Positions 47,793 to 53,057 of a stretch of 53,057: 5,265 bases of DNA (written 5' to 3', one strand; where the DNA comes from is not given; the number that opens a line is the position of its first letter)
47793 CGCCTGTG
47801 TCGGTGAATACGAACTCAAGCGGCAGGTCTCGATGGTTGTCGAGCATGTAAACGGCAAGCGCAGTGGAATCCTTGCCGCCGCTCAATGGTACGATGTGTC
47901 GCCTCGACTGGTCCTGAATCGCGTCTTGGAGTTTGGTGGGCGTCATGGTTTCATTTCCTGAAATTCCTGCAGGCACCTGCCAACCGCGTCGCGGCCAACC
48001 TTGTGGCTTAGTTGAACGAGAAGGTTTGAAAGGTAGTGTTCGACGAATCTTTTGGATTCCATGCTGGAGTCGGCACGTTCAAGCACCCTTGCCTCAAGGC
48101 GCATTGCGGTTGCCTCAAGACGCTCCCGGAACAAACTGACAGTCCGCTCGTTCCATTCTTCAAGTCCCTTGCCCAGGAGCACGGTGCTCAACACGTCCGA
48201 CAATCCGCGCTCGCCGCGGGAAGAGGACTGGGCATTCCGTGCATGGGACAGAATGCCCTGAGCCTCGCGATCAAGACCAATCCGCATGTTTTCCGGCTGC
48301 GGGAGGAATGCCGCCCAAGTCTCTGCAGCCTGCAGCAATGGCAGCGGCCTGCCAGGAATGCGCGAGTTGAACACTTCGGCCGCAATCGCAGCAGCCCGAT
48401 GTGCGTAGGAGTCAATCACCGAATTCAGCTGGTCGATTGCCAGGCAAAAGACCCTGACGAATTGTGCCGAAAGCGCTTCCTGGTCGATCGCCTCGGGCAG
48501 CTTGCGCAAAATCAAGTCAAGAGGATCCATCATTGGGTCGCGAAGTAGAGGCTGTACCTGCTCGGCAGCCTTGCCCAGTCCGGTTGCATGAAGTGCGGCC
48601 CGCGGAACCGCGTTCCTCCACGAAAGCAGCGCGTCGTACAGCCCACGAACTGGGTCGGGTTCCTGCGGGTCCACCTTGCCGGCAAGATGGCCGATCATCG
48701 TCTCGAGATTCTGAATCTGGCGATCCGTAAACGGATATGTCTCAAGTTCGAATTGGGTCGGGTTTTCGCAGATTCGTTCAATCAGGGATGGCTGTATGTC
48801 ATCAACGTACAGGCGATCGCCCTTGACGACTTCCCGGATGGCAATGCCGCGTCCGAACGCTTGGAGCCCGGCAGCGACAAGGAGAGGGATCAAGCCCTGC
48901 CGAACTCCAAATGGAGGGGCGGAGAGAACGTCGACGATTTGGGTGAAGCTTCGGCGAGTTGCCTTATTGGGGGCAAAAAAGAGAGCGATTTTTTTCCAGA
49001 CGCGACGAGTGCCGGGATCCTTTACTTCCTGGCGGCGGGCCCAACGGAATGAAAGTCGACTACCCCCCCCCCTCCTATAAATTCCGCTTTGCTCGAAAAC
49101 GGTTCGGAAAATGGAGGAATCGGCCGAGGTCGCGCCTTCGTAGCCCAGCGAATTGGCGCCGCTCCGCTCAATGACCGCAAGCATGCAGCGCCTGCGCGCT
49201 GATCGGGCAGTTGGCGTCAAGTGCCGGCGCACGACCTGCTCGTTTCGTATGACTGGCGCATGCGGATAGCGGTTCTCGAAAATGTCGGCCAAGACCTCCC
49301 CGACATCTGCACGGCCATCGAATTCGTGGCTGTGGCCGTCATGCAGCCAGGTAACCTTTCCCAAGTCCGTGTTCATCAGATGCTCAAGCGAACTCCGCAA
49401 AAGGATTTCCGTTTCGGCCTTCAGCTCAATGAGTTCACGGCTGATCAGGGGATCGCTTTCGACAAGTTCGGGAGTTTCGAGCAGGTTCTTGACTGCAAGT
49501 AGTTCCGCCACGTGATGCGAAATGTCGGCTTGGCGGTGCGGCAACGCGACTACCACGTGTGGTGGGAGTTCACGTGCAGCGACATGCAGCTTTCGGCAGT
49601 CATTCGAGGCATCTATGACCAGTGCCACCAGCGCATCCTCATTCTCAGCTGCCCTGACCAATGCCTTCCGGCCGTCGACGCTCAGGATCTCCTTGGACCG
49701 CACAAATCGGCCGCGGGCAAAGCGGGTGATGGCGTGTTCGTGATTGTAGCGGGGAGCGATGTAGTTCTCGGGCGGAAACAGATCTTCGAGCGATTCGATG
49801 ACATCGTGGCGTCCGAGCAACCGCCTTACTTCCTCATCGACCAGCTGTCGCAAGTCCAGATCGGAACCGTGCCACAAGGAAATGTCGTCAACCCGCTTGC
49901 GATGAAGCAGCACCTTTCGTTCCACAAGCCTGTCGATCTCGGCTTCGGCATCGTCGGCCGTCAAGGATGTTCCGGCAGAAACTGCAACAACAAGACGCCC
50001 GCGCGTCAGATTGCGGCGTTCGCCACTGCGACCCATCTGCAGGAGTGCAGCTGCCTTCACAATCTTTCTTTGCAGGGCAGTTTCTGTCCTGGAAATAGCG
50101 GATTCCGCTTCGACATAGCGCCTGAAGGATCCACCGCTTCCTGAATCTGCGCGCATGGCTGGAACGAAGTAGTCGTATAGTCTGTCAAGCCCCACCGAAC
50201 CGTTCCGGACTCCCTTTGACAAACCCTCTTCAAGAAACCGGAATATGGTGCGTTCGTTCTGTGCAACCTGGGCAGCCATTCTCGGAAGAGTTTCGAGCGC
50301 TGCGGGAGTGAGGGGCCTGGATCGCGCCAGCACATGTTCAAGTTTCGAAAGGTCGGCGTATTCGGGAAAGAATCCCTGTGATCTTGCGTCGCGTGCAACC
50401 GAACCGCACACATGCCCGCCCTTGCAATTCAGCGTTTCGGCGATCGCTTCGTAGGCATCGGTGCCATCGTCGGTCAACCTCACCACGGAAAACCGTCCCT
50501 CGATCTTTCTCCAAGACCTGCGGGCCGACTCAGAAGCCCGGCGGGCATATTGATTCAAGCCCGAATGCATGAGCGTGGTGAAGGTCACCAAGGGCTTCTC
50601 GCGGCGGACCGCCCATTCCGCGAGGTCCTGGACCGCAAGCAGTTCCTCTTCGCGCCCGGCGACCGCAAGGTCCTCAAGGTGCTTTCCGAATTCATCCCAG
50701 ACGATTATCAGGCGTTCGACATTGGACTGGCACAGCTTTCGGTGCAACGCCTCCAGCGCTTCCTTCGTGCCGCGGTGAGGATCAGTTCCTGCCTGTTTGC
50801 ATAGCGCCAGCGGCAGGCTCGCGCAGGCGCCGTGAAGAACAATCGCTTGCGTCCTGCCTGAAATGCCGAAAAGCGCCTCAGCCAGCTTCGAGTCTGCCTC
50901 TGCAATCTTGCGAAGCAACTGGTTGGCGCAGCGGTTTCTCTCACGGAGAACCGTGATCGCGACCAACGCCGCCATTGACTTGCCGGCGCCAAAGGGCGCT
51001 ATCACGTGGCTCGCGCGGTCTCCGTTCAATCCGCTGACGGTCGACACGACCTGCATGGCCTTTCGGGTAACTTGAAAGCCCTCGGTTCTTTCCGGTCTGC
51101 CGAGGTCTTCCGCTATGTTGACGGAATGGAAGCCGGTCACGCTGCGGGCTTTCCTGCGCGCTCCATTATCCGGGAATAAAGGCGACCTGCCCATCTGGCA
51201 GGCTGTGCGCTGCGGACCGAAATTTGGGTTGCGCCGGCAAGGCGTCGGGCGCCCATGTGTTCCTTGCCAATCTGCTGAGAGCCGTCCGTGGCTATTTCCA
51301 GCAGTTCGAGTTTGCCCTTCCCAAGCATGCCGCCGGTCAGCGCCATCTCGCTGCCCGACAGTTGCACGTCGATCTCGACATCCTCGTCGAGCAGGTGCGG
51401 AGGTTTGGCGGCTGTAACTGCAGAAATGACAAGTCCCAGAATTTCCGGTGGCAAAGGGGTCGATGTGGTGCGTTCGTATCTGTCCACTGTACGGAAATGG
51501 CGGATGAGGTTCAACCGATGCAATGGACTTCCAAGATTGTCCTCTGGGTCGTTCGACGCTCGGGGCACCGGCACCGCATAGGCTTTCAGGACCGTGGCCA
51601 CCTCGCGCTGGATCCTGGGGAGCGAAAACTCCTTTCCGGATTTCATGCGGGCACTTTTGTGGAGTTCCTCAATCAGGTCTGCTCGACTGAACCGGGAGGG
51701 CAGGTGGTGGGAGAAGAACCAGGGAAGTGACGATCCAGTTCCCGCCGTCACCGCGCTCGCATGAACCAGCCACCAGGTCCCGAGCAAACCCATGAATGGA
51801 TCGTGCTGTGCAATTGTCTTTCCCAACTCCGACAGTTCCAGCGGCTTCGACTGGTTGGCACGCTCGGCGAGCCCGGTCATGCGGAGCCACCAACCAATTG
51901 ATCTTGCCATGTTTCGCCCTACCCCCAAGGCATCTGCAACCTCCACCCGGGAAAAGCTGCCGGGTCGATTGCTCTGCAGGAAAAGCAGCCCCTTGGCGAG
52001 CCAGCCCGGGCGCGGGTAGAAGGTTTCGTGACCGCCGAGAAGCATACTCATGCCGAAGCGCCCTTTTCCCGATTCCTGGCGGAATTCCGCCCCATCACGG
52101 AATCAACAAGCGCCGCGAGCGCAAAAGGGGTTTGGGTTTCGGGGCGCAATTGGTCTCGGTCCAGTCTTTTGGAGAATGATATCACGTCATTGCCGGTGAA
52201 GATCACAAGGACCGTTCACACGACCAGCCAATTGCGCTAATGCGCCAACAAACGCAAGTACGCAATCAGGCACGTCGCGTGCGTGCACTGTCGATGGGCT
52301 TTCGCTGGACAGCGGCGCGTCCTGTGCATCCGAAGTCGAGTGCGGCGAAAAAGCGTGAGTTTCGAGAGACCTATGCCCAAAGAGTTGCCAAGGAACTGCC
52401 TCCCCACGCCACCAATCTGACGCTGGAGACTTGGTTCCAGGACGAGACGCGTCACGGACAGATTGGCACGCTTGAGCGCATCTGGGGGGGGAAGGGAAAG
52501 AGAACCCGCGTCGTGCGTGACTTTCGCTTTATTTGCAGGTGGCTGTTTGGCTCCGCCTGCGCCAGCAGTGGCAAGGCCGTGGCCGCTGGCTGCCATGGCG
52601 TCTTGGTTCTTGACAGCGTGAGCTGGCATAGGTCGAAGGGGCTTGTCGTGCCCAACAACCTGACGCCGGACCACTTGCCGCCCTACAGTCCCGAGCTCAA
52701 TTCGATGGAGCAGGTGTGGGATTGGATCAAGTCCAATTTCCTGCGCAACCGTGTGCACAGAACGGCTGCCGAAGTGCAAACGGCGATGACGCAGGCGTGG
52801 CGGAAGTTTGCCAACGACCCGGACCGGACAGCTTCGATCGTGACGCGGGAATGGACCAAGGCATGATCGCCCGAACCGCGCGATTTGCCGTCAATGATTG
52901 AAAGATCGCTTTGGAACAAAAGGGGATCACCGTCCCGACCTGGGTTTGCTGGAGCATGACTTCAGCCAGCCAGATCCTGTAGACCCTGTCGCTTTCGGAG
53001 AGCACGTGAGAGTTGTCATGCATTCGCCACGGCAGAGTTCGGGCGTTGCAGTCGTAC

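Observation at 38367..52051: Six-gene translationally coupled operon: Ssp-type phosphorothioation writer (DUF4007 / big ATPase / PAPS reductase) plus DndFGH-type restriction trio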

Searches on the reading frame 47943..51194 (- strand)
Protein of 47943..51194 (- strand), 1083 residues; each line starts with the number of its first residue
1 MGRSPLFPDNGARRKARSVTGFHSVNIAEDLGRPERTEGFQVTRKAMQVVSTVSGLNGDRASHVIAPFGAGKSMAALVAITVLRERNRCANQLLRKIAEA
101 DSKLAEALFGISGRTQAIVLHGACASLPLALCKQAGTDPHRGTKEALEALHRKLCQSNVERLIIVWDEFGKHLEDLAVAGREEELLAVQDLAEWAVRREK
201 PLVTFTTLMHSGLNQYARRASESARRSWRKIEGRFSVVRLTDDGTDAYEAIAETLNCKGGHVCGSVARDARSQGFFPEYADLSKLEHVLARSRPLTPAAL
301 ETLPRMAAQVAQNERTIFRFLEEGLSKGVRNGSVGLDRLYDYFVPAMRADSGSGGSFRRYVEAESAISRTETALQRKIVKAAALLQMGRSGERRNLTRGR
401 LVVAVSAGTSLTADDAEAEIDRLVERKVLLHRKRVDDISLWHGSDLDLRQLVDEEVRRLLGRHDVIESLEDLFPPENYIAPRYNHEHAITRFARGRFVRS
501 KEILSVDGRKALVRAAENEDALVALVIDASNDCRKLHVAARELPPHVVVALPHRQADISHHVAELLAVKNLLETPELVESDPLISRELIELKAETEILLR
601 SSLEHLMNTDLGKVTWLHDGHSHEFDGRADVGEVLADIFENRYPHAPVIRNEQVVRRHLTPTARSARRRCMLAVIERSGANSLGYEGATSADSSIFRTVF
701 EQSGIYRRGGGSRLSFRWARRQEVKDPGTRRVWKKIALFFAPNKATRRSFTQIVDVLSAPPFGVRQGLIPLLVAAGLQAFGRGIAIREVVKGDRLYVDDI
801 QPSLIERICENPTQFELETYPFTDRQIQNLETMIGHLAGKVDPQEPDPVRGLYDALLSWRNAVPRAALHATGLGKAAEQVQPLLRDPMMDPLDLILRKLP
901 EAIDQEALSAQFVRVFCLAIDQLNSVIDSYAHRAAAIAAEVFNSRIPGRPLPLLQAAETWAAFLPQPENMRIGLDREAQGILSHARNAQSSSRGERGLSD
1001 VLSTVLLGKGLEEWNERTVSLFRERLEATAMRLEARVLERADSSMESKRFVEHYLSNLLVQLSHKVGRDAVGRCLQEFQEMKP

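Call 3: search_protein_families(library=pfam, proteins=[window:47943-51194:-], max_evalue=0.01)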
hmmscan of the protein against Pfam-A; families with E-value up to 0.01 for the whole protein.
window:47943-51194:- (1083 aa): 0 families

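Call 4: search_protein_families(library=ncbifam, proteins=[window:47943-51194:-], max_evalue=0.01)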
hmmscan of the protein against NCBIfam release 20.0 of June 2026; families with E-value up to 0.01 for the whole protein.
window:47943-51194:- (1083 aa): 0 families

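Call 5: search_protein_families(library=padloc, proteins=[window:47943-51194:-], max_evalue=0.01)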
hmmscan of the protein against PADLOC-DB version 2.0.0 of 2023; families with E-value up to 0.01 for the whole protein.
window:47943-51194:- (1083 aa): 13 families
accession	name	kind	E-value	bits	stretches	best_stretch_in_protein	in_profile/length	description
PDLC02779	SspC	-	1.1e-126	422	2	141-1035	159-1050/1054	SspC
PDLC02781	SspC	-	1.7e-117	391.7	2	138-1039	149-1059/1104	SspC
PDLC02780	SspC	-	1.4e-92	309.3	1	23-944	13-941/1045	SspC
PDLC02775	SspC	-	3e-84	281.5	2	144-919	172-945/1064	SspC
PDLC02778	SspC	-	2.5e-82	275.1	1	24-1033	4-1044/1053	SspC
PDLC02774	SspC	-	1.6e-60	203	1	23-905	3-902/1065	SspC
PDLC02776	SspC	-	7.1e-58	194.2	1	42-825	12-778/1039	SspC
PDLC02770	SspC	-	3.6e-45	152.5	1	47-909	33-922/1047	SspC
PDLC02777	SspC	-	2.3e-44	149.8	2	162-1051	171-1061/1097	SspC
PDLC02773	SspC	-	2.2e-36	123.3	1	158-911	147-891/1011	SspC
PDLC02478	BrxC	-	7.1e-35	117.9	1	156-786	180-825/1108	BrxC-PglY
PDLC02772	SspC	-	6e-26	88.7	2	368-813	415-855/1123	SspC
PDLC02771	SspC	-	2.8e-20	70.2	2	334-709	446-814/828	SspC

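Call 46: search_solved_structures(query=window:47943-51140:-, max_evalue=0.01)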
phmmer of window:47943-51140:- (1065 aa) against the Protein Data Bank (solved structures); distinct sequences matched with E-value up to 0.01: 0.

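Call 89: search_protein_families(library=pfam, proteins=[window:47943-51140:-], max_evalue=1)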
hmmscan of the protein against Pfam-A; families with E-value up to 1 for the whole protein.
window:47943-51140:- (1065 aa): 0 families

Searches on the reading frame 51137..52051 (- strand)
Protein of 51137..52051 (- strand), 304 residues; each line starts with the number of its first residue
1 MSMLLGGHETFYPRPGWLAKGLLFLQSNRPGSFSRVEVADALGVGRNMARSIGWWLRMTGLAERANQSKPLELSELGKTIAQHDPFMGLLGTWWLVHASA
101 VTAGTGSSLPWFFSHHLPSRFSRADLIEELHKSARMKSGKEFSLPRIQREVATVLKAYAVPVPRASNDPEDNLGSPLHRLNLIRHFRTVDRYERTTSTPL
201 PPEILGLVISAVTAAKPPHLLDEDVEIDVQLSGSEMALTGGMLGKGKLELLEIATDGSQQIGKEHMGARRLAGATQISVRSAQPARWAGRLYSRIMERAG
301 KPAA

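Call 3: search_protein_families(library=pfam, proteins=[window:51137-52051:-], max_evalue=0.01)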
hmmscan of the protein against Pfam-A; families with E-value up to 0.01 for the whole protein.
window:51137-52051:- (304 aa): 1 family
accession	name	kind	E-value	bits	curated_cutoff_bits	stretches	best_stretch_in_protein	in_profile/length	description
PF13182.11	DUF4007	-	6.7e-41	140.7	27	1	6-217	2-219/288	Protein of unknown function (DUF4007)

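Call 4: search_protein_families(library=ncbifam, proteins=[window:51137-52051:-], max_evalue=0.01)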
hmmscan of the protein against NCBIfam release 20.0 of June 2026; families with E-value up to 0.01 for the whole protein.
window:51137-52051:- (304 aa): 0 families

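Call 5: search_protein_families(library=padloc, proteins=[window:51137-52051:-], max_evalue=0.01)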
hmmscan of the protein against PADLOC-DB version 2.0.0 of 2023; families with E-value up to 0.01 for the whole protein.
window:51137-52051:- (304 aa): 8 families
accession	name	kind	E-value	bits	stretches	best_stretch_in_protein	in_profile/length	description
PDLC02762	SspB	-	1.7e-55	186.4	1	3-294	1-293/293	SspB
PDLC02769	SspB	-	2.5e-34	117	1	5-209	3-214/282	SspB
PDLC02768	SspB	-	8.8e-32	108.6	1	6-209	4-215/295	SspB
PDLC02766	SspB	-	3.4e-27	93.5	1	6-188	4-187/285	SspB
PDLC02760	SspB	-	1.7e-26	91.4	1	5-243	4-243/269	SspB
PDLC02764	SspB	-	5.2e-21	73.2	1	6-202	2-195/276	SspB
PDLC02765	SspB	-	4.8e-13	47.8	1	6-187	5-195/292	SspB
PDLC02763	SspB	-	6.1e-08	30.6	1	5-158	7-156/279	SspB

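Call 15: search_solved_structures(query=window:51137-52051:-, max_evalue=0.01)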
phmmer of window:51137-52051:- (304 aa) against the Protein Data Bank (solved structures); distinct sequences matched with E-value up to 0.01: 1.
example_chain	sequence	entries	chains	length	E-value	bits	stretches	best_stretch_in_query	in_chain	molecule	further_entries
6juf_B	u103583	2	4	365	9.5e-12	48.5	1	7-195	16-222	SspB protein | DUF4007 domain-containing protein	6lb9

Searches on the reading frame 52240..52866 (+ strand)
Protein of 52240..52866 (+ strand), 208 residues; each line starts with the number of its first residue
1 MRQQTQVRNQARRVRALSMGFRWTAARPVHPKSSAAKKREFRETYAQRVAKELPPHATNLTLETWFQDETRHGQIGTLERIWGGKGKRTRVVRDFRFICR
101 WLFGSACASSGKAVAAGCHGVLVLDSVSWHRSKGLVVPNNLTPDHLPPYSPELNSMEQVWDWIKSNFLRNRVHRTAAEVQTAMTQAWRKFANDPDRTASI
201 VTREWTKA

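Call 11: search_protein_families(library=pfam, proteins=[window:52240-52866:+], max_evalue=0.001)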
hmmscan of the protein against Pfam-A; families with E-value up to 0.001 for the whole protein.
window:52240-52866:+ (208 aa): 1 family
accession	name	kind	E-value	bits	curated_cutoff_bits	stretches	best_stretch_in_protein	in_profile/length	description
PF13358.12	DDE_3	-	5.8e-15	55.8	28.6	1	119-178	80-144/146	DDE superfamily endonuclease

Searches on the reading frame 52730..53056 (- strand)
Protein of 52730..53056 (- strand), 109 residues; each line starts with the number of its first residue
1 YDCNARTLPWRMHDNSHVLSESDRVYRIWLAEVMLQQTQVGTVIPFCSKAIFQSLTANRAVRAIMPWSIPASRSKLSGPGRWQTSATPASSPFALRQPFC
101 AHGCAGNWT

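Call 44: search_protein_families(library=pfam, proteins=[window:52730-53056:-], max_evalue=1)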
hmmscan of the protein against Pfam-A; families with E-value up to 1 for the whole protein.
seq(109 aa): 1 family
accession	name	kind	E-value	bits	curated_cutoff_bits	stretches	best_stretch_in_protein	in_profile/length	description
PF25809.1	STEEP1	-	0.27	11.4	27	1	2-29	22-49/110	STEEP1 domain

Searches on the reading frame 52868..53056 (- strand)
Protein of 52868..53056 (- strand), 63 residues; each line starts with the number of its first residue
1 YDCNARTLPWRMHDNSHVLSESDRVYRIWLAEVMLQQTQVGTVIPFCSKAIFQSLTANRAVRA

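Call 45: search_solved_structures(query=window:52868-53056:-, max_evalue=1, show_alignments=1)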
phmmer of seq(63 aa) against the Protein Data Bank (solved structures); distinct sequences matched with E-value up to 1: 23.
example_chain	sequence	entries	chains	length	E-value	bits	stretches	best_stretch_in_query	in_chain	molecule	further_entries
7ef9_A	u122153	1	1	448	7.3e-08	35.2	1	1-49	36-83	Adenine DNA glycosylase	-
7ef8_A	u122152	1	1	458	7.7e-08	35.2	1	1-49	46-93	Adenine DNA glycosylase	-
8fay_A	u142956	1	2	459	3.9e-07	33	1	1-47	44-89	Adenine DNA glycosylase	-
3n5n_X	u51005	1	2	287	4.1e-07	32.9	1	1-47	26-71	A/G-specific adenine DNA glycosylase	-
1kg4_A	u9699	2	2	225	1.6e-06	31.1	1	24-51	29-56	A/G-specific adenine glycosylase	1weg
1kg6_A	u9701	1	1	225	1.6e-06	31.1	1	24-51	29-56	A/G-specific adenine glycosylase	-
1kg7_A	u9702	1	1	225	1.6e-06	31.1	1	24-51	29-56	A/G-specific adenine glycosylase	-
1mud_A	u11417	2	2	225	1.6e-06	31.1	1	24-51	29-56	Adenine DNA glycosylase | ADENINE GLYCOSYLASE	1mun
1kg5_A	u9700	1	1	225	1.6e-06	31.1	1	24-51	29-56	A/G-specific adenine glycosylase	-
1kg2_A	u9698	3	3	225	1.6e-06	31.1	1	24-51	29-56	A/G-specific adenine glycosylase | ADENINE GLYCOSYLASE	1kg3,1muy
1kqj_A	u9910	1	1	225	1.6e-06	31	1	24-51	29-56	A/G-SPECIFIC ADENINE GLYCOSYLASE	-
1wef_A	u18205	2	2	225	2.1e-06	30.7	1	24-51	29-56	A/G-specific adenine glycosylase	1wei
5kn8_A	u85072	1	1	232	2.9e-05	27.1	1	17-51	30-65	Adenine DNA glycosylase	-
3g0q_A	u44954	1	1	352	4.9e-05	26.4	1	18-51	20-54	A/G-specific adenine glycosylase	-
1rrq_A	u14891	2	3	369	5.1e-05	26.3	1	18-51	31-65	MutY | A/G-specific adenine glycosylase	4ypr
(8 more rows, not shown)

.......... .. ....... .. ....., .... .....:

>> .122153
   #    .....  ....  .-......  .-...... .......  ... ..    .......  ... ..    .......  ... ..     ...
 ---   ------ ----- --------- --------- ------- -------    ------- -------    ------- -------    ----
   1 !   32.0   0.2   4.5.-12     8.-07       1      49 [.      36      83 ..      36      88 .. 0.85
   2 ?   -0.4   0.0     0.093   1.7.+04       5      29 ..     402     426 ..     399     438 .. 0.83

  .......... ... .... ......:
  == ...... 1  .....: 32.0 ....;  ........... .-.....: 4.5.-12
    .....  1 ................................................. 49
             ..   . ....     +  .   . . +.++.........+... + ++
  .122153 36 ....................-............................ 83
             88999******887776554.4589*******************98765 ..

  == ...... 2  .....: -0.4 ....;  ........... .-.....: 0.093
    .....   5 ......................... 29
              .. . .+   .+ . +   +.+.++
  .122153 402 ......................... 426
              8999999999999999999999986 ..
